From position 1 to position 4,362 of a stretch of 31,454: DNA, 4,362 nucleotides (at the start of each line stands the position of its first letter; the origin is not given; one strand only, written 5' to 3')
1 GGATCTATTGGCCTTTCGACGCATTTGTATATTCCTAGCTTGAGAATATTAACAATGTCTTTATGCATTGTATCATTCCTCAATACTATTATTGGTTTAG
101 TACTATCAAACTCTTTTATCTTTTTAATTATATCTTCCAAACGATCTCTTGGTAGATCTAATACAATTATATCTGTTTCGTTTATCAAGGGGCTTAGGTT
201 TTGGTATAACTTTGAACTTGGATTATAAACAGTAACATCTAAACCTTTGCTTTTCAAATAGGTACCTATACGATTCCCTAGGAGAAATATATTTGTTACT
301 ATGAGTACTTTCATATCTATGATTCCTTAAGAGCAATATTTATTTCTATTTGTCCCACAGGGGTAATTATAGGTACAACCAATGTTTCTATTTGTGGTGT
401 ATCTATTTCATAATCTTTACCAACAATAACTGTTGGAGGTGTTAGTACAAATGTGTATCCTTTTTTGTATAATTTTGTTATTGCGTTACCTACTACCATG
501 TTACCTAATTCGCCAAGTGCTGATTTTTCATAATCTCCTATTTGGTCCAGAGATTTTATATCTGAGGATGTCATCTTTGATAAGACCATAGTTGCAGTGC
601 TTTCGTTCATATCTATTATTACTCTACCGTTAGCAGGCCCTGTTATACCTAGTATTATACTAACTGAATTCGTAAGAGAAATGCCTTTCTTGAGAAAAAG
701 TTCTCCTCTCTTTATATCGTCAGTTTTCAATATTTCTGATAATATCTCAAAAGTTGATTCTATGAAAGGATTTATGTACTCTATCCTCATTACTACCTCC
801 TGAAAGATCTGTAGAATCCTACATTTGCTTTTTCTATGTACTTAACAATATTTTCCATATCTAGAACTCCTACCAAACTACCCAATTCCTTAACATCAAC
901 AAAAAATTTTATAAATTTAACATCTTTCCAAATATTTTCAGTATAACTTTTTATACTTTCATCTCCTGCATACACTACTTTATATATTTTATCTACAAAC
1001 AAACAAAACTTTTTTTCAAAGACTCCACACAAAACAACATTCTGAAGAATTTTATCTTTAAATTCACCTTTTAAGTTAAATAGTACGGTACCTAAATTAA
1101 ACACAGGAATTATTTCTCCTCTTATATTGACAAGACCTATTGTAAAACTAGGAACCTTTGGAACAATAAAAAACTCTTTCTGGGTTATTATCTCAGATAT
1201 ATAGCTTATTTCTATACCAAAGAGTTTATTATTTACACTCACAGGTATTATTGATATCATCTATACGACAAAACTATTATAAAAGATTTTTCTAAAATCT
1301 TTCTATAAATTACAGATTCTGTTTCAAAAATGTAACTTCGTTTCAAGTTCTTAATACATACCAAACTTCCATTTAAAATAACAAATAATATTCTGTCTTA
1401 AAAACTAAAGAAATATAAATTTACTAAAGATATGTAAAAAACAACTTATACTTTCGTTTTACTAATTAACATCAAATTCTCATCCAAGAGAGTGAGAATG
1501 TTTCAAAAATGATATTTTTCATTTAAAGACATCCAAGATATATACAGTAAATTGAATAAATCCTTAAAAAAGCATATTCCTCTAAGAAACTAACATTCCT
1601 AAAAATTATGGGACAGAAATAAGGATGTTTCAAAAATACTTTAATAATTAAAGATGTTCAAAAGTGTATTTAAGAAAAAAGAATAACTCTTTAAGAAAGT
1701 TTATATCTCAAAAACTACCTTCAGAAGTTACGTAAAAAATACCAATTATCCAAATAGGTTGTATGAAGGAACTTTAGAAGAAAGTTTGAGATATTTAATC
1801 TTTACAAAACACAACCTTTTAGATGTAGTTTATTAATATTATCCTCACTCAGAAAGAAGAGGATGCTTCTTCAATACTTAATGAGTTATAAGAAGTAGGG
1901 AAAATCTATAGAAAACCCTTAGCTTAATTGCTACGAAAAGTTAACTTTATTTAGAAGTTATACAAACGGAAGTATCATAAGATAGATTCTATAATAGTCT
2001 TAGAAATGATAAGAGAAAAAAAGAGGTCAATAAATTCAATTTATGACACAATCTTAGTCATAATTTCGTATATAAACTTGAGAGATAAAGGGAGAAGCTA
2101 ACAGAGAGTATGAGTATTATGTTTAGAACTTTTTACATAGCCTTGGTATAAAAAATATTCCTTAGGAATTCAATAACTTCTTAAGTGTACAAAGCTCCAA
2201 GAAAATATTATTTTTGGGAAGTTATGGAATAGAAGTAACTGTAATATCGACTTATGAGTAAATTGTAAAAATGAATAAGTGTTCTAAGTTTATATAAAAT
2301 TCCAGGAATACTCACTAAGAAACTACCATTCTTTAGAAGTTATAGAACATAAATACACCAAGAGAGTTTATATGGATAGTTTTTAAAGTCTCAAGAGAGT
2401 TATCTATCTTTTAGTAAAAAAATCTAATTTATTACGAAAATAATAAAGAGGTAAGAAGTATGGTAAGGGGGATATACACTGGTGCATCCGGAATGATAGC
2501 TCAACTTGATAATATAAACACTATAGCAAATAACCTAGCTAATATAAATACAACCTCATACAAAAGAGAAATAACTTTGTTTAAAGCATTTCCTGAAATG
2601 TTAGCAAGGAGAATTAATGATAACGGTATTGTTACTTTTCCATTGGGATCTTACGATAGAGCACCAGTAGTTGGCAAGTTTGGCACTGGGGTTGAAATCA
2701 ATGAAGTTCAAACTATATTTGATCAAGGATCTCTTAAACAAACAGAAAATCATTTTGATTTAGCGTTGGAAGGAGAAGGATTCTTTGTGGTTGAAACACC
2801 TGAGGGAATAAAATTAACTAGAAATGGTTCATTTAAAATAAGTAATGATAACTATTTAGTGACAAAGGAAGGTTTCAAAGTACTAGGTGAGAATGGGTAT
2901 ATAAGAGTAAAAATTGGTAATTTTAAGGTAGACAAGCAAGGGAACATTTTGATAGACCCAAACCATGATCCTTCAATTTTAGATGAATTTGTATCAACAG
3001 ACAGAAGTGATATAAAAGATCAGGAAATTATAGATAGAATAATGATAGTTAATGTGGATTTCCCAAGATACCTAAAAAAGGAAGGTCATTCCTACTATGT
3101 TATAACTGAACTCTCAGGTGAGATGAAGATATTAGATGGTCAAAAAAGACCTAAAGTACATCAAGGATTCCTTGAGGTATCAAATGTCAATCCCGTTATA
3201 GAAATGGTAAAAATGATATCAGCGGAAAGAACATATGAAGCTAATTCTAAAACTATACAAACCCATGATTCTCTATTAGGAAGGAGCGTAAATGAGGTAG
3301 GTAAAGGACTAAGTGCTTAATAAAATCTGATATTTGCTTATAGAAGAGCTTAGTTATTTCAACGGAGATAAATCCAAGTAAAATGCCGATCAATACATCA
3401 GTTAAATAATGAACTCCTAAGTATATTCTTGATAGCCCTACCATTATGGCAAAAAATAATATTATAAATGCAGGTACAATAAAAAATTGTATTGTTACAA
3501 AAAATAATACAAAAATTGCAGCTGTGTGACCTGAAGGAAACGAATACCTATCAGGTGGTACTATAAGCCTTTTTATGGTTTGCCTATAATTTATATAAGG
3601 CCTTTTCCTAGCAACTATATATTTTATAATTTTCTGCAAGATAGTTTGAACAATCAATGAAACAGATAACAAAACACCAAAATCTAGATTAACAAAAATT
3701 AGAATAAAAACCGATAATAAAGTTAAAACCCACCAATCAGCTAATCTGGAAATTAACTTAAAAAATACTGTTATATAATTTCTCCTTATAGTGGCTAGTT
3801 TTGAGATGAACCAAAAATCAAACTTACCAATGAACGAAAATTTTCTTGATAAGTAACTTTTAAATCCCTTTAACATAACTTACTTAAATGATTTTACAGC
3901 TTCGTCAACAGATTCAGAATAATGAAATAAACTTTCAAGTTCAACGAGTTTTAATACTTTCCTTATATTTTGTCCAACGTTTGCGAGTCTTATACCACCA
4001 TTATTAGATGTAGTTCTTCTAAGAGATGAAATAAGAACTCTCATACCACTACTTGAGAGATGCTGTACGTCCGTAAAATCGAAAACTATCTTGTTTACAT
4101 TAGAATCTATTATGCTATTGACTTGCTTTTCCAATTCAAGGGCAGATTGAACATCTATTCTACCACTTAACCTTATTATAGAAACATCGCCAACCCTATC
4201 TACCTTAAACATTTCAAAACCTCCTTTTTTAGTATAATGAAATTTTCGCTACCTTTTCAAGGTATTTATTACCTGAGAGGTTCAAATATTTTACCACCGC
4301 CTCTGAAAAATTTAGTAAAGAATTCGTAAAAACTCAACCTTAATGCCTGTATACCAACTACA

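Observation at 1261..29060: One degenerate ~175-200 bp MITE-like family fills most of the long intergenic gaps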

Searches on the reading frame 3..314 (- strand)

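Call 33: search_protein_families(library=pfam, proteins=[window:3-314:-], max_evalue=0.001)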
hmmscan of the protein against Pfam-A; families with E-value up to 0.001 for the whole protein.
window:3-314:- (104 aa): 2 families
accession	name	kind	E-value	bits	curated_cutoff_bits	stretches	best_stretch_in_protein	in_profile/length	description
PF00072.30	Response_reg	-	1.2e-05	25.8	30.2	1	3-104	1-102/111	Response regulator receiver domain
PF13380.12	CoA_binding_2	-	0.00034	21.5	22.8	1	13-92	16-99/116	CoA binding domain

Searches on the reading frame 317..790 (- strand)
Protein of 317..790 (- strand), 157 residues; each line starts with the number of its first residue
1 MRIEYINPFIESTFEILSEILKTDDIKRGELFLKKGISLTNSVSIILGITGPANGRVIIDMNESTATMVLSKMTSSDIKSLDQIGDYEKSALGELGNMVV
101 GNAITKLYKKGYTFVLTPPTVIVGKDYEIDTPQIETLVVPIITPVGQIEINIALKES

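Call 33: search_protein_families(library=pfam, proteins=[window:317-790:-], max_evalue=0.001)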
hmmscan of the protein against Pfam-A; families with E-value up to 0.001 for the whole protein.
window:317-790:- (157 aa): 2 families
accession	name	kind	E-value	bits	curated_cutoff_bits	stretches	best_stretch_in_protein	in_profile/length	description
PF13690.11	CheX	-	4.7e-18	65.5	27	1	43-137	1-89/94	Chemotaxis phosphatase CheX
PF04509.17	CheC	-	1.2e-08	35.2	22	1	88-122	2-37/38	CheC-like family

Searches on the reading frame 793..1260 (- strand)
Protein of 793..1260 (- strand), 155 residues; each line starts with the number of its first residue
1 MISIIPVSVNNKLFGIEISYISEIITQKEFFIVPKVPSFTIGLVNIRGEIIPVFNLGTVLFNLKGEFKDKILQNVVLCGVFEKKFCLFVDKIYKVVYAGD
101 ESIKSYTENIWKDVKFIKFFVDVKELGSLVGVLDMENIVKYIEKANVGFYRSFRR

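Call 6: search_protein_families(library=pfam, proteins=[window:793-1260:-])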
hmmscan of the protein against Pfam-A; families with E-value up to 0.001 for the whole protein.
window:793-1260:- (155 aa): 1 family
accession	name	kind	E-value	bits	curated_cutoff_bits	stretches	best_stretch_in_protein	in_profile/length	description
PF01584.24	CheW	-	2e-17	63.5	23.5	1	7-140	5-135/138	CheW-like domain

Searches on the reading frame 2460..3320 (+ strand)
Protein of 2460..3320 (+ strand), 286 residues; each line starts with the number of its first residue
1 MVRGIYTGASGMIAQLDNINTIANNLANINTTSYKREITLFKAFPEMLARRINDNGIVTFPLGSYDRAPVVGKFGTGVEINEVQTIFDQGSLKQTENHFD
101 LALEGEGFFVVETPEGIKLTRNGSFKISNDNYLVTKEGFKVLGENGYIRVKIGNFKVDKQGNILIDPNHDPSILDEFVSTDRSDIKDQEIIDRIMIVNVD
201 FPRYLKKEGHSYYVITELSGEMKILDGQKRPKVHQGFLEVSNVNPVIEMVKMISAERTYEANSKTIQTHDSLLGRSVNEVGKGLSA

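Call 6: search_protein_families(library=pfam, proteins=[window:2460-3320:+])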
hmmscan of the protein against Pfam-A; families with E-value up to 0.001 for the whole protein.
window:2460-3320:+ (286 aa): 3 families
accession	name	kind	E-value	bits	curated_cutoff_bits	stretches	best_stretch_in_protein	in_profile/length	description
PF06429.18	Flg_bbr_C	-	1.9e-19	69.3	23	1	235-277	2-44/46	Flagellar basal body rod FlgEFG protein C-terminal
PF22692.1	LlgE_F_G_D1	-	4.2e-13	49.7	27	1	102-163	1-62/64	Flagellar hook protein FlgE/F/G D1 domain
PF00460.25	Flg_bb_rod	-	3.6e-09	36.8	20.7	1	5-35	1-31/31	Flagella basal body rod protein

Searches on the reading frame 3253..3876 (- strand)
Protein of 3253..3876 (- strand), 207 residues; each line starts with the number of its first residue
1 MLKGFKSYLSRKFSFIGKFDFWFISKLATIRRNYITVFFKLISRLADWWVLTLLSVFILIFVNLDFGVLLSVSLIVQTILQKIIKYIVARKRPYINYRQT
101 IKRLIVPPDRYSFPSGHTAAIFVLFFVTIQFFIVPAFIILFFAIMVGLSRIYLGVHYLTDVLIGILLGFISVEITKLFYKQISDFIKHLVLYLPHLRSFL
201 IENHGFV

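Call 22: search_protein_families(library=pfam, proteins=[window:3253-3876:-], max_evalue=0.1)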
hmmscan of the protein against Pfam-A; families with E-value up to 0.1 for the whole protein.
window:3253-3876:- (207 aa): 3 families
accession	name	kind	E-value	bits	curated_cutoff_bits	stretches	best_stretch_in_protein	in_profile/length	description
PF01569.27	PAP2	-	1.5e-23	83.4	27.2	1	68-179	3-125/130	PAP2 superfamily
PF14378.12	PAP2_3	-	4.2e-05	23.9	27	1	108-172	122-188/190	PAP2 superfamily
PF14360.12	PAP2_C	-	0.0096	16.9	27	1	115-170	8-67/74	PAP2 superfamily C-terminal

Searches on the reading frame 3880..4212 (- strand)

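Call 33: search_protein_families(library=pfam, proteins=[window:3880-4212:-], max_evalue=0.001)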
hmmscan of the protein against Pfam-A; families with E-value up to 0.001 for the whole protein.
window:3880-4212:- (110 aa): 2 families
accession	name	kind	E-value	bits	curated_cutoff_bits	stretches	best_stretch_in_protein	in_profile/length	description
PF01740.26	STAS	-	5.2e-19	68.4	22.6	1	4-105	4-106/106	STAS domain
PF13466.11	STAS_2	-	9.1e-10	39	29.2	1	13-92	1-79/80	STAS domain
